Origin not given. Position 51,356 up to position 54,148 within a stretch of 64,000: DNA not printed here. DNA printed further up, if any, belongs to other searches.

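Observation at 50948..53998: Sigma-region-4-type HTH gene divergent from a HerA/TraG-like P-loop ATPase with a large N-terminal domain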

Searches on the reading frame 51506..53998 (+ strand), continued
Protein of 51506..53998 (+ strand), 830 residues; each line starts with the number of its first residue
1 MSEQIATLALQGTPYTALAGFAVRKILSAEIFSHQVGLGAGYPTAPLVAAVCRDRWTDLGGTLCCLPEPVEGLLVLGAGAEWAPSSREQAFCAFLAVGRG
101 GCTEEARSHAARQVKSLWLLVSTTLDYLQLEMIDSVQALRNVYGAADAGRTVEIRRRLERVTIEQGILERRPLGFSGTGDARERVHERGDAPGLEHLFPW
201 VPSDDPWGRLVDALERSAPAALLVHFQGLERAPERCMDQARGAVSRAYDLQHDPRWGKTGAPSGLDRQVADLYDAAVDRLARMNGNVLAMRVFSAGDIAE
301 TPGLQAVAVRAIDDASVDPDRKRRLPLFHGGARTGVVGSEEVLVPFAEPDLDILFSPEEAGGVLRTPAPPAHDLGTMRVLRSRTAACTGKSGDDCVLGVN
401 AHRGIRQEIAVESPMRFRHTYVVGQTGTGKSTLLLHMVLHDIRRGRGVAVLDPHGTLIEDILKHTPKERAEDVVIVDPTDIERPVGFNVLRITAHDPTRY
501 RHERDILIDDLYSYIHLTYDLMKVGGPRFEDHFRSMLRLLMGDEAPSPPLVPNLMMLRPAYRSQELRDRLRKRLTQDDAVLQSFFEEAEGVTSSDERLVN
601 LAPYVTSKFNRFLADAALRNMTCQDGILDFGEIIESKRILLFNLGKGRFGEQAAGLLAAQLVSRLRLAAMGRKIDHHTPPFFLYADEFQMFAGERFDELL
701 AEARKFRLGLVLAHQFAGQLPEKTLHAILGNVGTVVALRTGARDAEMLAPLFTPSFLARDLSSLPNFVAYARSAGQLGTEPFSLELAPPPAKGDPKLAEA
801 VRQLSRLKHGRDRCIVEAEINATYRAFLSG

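Call 44: fold_search(model_id=the predicted structure, library=pdb)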
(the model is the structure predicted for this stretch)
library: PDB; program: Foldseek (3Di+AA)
matches with E <= 10: 766; with E <= 0.001: 121
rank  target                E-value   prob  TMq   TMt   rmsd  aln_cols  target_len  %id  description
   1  8rtd_O                1.3e-13  1.00  0.31  0.32  15.5       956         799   11  Stalk-Arches-IMC structure from the fully-assembled R388 type IV secretion system determined by cryo-EM. (released 2024-06-19)
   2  7o42_A                1.9e-13  1.00  0.30  0.27  15.1       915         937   11  TrwK/VirB4unbound trimer of dimers complex (with Hcp1) from the R388 type IV secretion system determined by cryo-EM. (released 2022-06-22)
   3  1e9s_L                2.8e-13  1.00  0.33  0.60   7.1       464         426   17  Bacterial conjugative coupling protein TrwBdeltaN70. Unbound monoclinic form. (released 2001-02-06)
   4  8rtd_T                2.8e-13  1.00  0.31  0.32  16.0       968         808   11  Stalk-Arches-IMC structure from the fully-assembled R388 type IV secretion system determined by cryo-EM. (released 2024-06-19)
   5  1e9s_F                4.4e-13  1.00  0.34  0.61   7.3       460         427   17  Bacterial conjugative coupling protein TrwBdeltaN70. Unbound monoclinic form. (released 2001-02-06)
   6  8rtd_g                4.8e-13  1.00  0.31  0.33  15.7       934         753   10  Stalk-Arches-IMC structure from the fully-assembled R388 type IV secretion system determined by cryo-EM. (released 2024-06-19)
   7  1e9s_K                5.3e-13  1.00  0.35  0.64   6.4       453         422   18  Bacterial conjugative coupling protein TrwBdeltaN70. Unbound monoclinic form. (released 2001-02-06)
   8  1e9s_A                7.1e-13  1.00  0.34  0.61   7.0       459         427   17  Bacterial conjugative coupling protein TrwBdeltaN70. Unbound monoclinic form. (released 2001-02-06)
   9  8rtd_P                7.1e-13  1.00  0.30  0.32  15.1       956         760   10  Stalk-Arches-IMC structure from the fully-assembled R388 type IV secretion system determined by cryo-EM. (released 2024-06-19)
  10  1gl6_G                7.4e-13  1.00  0.34  0.63   6.3       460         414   16  Plasmid coupling protein TrwB in complex with the non-hydrolysable GTP analogue GDPNP (released 2002-05-16)
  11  1e9s_G                7.8e-13  1.00  0.33  0.60   7.1       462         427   17  Bacterial conjugative coupling protein TrwBdeltaN70. Unbound monoclinic form. (released 2001-02-06)
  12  1gl6_E                9.9e-13  1.00  0.34  0.65   6.4       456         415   18  Plasmid coupling protein TrwB in complex with the non-hydrolysable GTP analogue GDPNP (released 2002-05-16)
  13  1gl7_G                1.1e-12  1.00  0.35  0.66   5.7       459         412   16  Plasmid coupling protein TrwB in complex with the non-hydrolisable ATP-analogue ADPNP. (released 2002-05-16)
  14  1e9s_D                1.1e-12  1.00  0.35  0.65   6.1       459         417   17  Bacterial conjugative coupling protein TrwBdeltaN70. Unbound monoclinic form. (released 2001-02-06)
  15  1e9s_I                1.2e-12  1.00  0.34  0.62   6.7       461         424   16  Bacterial conjugative coupling protein TrwBdeltaN70. Unbound monoclinic form. (released 2001-02-06)
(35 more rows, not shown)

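Call 46: search_protein_families(library=phrogs, proteins=[window:51506-53998:+], max_evalue=0.01)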
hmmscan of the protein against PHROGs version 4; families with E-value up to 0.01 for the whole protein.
window:51506-53998:+ (830 aa): 3 families
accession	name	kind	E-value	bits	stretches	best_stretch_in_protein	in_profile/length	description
phrog_5156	-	unknown function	4.1e-34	118.8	1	420-820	414-804/824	-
phrog_7035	-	unknown function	2.7e-10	40.2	1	635-765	446-583/969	-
phrog_2666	-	head and packaging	7.1e-05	22.6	1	405-478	309-392/555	terminase large subunit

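Call 49: search_dna_similar(query=window:51506-53998:+, collection=phages, mode=protein, max_rows=20)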
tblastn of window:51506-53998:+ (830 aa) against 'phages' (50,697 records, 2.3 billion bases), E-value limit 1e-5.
Records with a match: 21; places in all: 21; records where one place covers at least 80% of the query: 0.
Best place of each record, by identity: <60% 21.
By first word of the organism name: Bacillus 20; Microcystis 1.
By host as written in the record: Bacillus subtilis 6; Bacillus subtilis BEST7003 6; Bacillus subtilis Delta6 2; Bacillus megaterium str. ATCC 43725 2; Bacillus subtilis Marburg strain 1; Bacillus subtilis CU 1065 1; Bacillus subtilis Goe2 1; Bacillus subtilis subsp. subtilis str. 168 1; and 1 more.
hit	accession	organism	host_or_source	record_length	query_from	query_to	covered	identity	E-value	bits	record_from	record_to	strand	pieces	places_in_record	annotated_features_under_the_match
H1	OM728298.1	Bacillus phage vB_BsuM-Goe16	Bacillus subtilis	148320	422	772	42%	25.0%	9e-11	72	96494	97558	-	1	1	hypothetical protein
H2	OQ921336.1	Bacillus phage SPO1L1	Bacillus subtilis BEST7003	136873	422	772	42%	25.0%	2e-10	71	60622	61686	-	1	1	hypothetical protein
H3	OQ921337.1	Bacillus phage SPO1L2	Bacillus subtilis BEST7003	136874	422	772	42%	25.0%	2e-10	71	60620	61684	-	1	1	hypothetical protein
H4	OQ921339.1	Bacillus phage SPO1L4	Bacillus subtilis BEST7003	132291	422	772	42%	25.0%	2e-9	68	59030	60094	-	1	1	hypothetical protein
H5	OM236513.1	Bacillus phage SP82G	Bacillus subtilis BEST7003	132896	422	772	42%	24.7%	8e-10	69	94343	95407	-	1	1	hypothetical protein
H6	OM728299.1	Bacillus phage vB_BsuM-Goe19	Bacillus subtilis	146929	422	772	42%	24.7%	1e-9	69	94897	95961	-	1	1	hypothetical protein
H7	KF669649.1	Bacillus phage CampHawk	Bacillus subtilis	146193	422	772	42%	24.7%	2e-9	68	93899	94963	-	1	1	hypothetical protein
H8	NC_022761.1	Bacillus phage CampHawk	Bacillus subtilis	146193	422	772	42%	24.7%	2e-9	68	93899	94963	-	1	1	hypothetical protein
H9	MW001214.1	Bacillus phage SP8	Bacillus subtilis Marburg strain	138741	422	772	42%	24.5%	3e-10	71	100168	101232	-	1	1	type IV secretory pathway VirD4 component-like protein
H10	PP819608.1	Bacillus phage Adastra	Bacillus subtilis CU 1065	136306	422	772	42%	24.5%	6e-10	69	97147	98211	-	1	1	hypothetical protein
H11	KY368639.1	Bacillus phage vB_BsuM-Goe2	Bacillus subtilis Goe2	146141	422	772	42%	24.5%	7e-10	69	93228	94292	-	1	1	hypothetical protein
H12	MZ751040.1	Bacillus phage phi18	Bacillus subtilis subsp. subtilis str. ...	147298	422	772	42%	24.5%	7e-10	69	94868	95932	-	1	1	hypothetical protein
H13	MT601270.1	Bacillus phage vB_BsuM-Goe9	Bacillus subtilis Delta6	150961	422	772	42%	24.5%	7e-10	69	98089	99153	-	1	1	putative P-loop containing nucleoside triphosphate hydrolase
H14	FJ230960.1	Bacillus phage SPO1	Bacillus subtilis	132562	422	772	42%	24.5%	8e-10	69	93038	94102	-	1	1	27.4: gp27.4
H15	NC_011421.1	Bacillus phage SPO1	Bacillus subtilis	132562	422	772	42%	24.5%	8e-10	69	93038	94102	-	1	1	27.4: gp27.4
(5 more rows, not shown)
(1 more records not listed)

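Call 50: search_dna_similar(query=window:51506-53998:+, collection=plasmids, mode=protein, max_rows=25)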
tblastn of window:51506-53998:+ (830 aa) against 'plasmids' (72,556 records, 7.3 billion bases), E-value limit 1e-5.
Records with a match: 88; places in all: 94; records where one place covers at least 80% of the query: 0.
Best place of each record, by identity: <60% 88.
By first word of the organism name: Natrinema 13; Bacillus 10; Sulfolobus 9; Haladaptatus 8; Halomontanus 4; Halalkalicoccus 4; Paenibacillus 3; Streptomyces 2; Halorussus 2; Embleya 2; and 27 more.
By predicted mobility (MOB-suite, as given by PLSDB): non-mobilizable 80; conjugative 7; mobilizable 1.
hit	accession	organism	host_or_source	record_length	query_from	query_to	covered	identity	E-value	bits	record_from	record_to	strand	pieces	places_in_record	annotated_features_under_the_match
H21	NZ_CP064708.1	Bradyrhizobium sp. 131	Acmispon strigosus,cell culture,root ...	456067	397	792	48%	33.6%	2e-39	166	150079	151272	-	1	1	type IV secretion system DNA-binding domain-containing protein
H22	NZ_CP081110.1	Sulfitobacter mediterraneus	-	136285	386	767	46%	31.5%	2e-34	150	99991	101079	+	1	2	type IV secretion system DNA-binding domain-containing protein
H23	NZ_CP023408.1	Streptomyces fungicidicus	Pig,cell culture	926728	409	803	48%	30.0%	1e-33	147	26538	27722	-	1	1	type IV secretion system DNA-binding domain-containing protein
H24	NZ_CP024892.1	Rhodococcus ruber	cell culture,activated sludge from ...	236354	416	786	45%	31.7%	7e-31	139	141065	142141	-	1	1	DUF87 domain-containing protein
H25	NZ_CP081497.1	Streptomyces sp. BHT-5-2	whole organism,plant soil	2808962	419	793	45%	31.3%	7e-27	126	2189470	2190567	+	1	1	none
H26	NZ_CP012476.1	Shouchella clausii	-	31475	353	828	57%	24.3%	2e-12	79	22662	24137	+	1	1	DUF87 domain-containing protein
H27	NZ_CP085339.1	Haladaptatus halobius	cell culture,saline soil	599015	397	820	51%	27.1%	4e-22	110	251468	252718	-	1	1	type IV secretion system DNA-binding domain-containing protein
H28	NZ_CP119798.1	Halomontanus rarus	cell culture,sediment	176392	412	827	50%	27.6%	4e-26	123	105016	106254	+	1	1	TraM recognition domain-containing protein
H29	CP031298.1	Natrinema thermotolerans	Cell culture,Korean salt-fermented food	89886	412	827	50%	27.1%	4e-25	120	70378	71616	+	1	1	hypothetical protein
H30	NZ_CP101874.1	Natrinema thermotolerans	cell culture,salt-fermented food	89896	412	827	50%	27.1%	4e-25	120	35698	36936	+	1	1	TraM recognition domain-containing protein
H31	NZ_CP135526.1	Halomontanus rarus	Salt lake,Salt lake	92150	412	827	50%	27.1%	1e-23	115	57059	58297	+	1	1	TraM recognition domain-containing protein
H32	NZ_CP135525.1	Halomontanus rarus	Salt lake,Salt lake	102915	400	820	51%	26.3%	2e-15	89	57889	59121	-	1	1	type IV secretory system conjugative DNA transfer family protein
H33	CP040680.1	Halostella pelagica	pure culture,isolated from salted brown ...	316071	400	820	51%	26.3%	5e-16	91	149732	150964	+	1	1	record has no annotation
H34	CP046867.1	Salinibaculum litoreum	pure culture,isolated from salted brown ...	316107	400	820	51%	26.3%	5e-16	91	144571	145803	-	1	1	record has no annotation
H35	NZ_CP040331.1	Natrinema versiforme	-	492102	412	820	49%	26.8%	5e-25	120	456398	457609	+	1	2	TraM recognition domain-containing protein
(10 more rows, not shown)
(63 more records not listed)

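Call 51: get_annotated_region(hit=H21, flank=7000)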
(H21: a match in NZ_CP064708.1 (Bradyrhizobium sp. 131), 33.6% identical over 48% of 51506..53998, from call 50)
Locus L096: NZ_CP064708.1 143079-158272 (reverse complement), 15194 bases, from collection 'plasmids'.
description: Bradyrhizobium sp. 131 plasmid p131_1, complete sequence
organism: Bradyrhizobium sp. 131 (NCBI taxid 2782609)
taxonomy: Bacteria; Pseudomonadota; Alphaproteobacteria; Hyphomicrobiales; Nitrobacteraceae; Bradyrhizobium; Bradyrhizobium sp. 131
host: -; source: Acmispon strigosus,cell culture,root nodule; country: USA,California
typing (MOB-suite, as given by PLSDB): non-mobilizable
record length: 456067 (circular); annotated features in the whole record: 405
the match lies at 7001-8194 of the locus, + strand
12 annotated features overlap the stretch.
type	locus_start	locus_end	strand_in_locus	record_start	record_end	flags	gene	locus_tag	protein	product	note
CDS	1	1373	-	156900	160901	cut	-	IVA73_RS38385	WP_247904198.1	CHAT domain-containing protein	-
CDS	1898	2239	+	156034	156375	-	-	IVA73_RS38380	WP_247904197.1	hypothetical protein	-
CDS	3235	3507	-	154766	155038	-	-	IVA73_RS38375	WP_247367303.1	hypothetical protein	-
CDS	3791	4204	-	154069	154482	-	-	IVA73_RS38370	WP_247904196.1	hypothetical protein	-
CDS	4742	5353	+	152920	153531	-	-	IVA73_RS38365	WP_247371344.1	hypothetical protein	-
CDS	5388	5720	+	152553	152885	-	-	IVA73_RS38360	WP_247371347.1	hypothetical protein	-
CDS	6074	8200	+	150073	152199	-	-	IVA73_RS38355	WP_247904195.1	type IV secretion system DNA-binding domain-containing protein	-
CDS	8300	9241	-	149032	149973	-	-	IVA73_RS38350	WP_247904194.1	hypothetical protein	-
CDS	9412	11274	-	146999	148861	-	-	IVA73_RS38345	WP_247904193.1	CHAT domain-containing protein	-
CDS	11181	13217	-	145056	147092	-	-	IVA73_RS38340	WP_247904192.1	tetratricopeptide repeat protein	-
CDS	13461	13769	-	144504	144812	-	-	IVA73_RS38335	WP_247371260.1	hypothetical protein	-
CDS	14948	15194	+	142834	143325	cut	-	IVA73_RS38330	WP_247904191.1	hypothetical protein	-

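Call 52: get_annotated_region(hit=H23, flank=7000)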
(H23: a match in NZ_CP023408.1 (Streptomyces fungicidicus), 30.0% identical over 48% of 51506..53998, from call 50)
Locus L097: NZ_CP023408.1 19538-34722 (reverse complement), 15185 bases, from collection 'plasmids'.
description: Streptomyces fungicidicus strain TXX3120 plasmid p1, complete sequence
organism: Streptomyces fungicidicus (NCBI taxid 68203)
taxonomy: Bacteria; Actinomycetota; Actinomycetes; Kitasatosporales; Streptomycetaceae; Streptomyces; Streptomyces fungicidicus
host: -; source: Pig,cell culture; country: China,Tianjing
typing (MOB-suite, as given by PLSDB): non-mobilizable
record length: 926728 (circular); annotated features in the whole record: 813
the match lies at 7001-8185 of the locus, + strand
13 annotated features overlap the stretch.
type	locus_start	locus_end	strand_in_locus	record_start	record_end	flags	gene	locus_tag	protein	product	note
CDS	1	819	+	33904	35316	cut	-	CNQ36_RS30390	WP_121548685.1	VWA domain-containing protein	-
CDS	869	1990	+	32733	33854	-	-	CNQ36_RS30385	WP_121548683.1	AAA family ATPase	-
CDS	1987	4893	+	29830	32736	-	-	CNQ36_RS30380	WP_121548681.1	DUF5682 family protein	-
CDS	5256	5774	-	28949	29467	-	-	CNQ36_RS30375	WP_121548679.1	hypothetical protein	-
CDS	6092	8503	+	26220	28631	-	-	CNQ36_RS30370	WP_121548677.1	type IV secretion system DNA-binding domain-containing protein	-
CDS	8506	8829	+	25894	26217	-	-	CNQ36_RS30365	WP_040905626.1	hypothetical protein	-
CDS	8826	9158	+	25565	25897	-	-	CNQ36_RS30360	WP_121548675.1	AbrB/MazE/SpoVT family DNA-binding domain-containing protein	-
CDS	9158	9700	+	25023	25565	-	-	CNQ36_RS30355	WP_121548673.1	hypothetical protein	-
CDS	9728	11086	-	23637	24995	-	-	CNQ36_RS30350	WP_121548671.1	GH1 family beta-glucosidase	GO:0030245 - cellulose catabolic process [Evidence IEA]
CDS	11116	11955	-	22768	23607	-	-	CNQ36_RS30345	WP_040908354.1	carbohydrate ABC transporter permease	GO:0008643 - carbohydrate transport [Evidence IEA]; GO:0055085 - transmembrane transport [Evidence IEA]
CDS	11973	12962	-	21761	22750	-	-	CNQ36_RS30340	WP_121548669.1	sugar ABC transporter permease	-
CDS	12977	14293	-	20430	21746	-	-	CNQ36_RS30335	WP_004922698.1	sugar ABC transporter substrate-binding protein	-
CDS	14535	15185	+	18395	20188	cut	-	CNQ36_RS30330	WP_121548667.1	coagulation factor 5/8 type domain-containing protein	-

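Call 64: search_protein_families(library=pfam, proteins=[L012:12655-13323:+, L012:13226-14518:+, L012:17946-18647:+, L012:18660-19223:+, L012:19358-20287:+, L012:8575-9399:+, L012:9719-12268:+, L012:20632-21246:+, L012:5249-6676:+, L012:3569-4315:+], max_evalue=0.01)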
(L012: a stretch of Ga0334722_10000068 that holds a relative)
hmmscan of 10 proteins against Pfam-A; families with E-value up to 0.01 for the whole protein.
L012:12655-13323:+ (222 aa): 1 family
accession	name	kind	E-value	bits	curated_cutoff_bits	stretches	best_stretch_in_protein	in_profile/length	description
PF01936.24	NYN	-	8.2e-21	75.5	24.2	1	42-196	1-144/145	NYN domain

L012:13226-14518:+ (430 aa): 4 families
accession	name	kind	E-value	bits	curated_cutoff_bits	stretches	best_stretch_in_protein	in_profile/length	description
PF00805.28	Pentapeptide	-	2.4e-29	100.9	20.2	4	179-217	1-39/40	Pentapeptide repeats (8 copies)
PF13599.13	Pentapeptide_4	-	1.6e-15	57.3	38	2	115-178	12-75/78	Pentapeptide repeat region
PF13576.12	Pentapeptide_3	-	1.2e-10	41.9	27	2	177-214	7-47/48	Pentapeptide repeats (9 copies)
PF25296.1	Decapeptide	-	0.002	18.4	45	0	124-187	5-68/74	Decapeptide repeat region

L012:17946-18647:+ (233 aa): 1 family
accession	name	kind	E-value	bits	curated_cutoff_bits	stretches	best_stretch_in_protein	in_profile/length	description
PF01928.26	CYTH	-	6.8e-18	65.6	23.2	1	60-221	2-179/179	CYTH domain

L012:18660-19223:+ (187 aa): 1 family
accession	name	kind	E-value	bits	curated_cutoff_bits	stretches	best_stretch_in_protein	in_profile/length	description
PF01928.26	CYTH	-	2e-08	34.7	23.2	1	42-170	31-174/179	CYTH domain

L012:19358-20287:+ (309 aa): 1 family
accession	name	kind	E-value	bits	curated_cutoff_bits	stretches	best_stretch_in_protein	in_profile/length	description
PF08902.16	DUF1848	-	1.7e-65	221.9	30.5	1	10-286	1-261/262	Domain of unknown function (DUF1848)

L012:8575-9399:+ (274 aa): 0 families

L012:9719-12268:+ (849 aa): 7 families
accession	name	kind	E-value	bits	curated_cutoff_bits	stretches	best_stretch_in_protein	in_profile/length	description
PF10412.15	TrwB_AAD_bind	-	2.9e-09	36.7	20.5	2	659-760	220-319/387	Type IV secretion-system coupling protein DNA-binding domain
PF13401.12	AAA_22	-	8.3e-08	33.1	27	1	684-719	85-123/130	AAA domain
PF01935.23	DUF87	-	3.4e-06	27.7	23.2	1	416-465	12-63/220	Helicase HerA, central domain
PF12696.13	TraG-D_C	-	0.00058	20.2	22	1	685-727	2-45/126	TraM recognition site of TraD and TraG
PF19044.6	P-loop_TraG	-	0.0019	17.4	25.8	1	427-504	30-99/413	TraG P-loop domain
PF01580.24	FtsK_SpoIIIE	-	0.0035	17.2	24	1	425-448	37-61/221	FtsK/SpoIIIE family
PF25199.1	nSTAND_NTPase5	-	0.0075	16.5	34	0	423-485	38-102/145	Novel STAND NTPase 5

L012:20632-21246:+ (204 aa): 2 families
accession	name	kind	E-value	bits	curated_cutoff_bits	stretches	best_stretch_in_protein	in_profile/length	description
PF12728.13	HTH_17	-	9.6e-06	26.2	27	1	146-198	1-49/51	Helix-turn-helix domain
PF08280.17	HTH_Mga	-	0.0097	16.3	23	0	134-166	8-39/59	M protein trans-acting positive regulator (MGA) HTH domain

L012:5249-6676:+ (475 aa): 1 family
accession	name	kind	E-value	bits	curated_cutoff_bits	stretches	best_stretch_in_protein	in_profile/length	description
PF01098.24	FTSW_RODA_SPOVE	-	9.5e-30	104.2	26.4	1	139-466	42-354/356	Cell cycle protein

L012:3569-4315:+ (248 aa): 1 family
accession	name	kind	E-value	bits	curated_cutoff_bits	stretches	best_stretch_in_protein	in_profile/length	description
PF13519.12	VWA_2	-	0.0074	17.3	27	0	36-159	2-106/107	von Willebrand factor type A domain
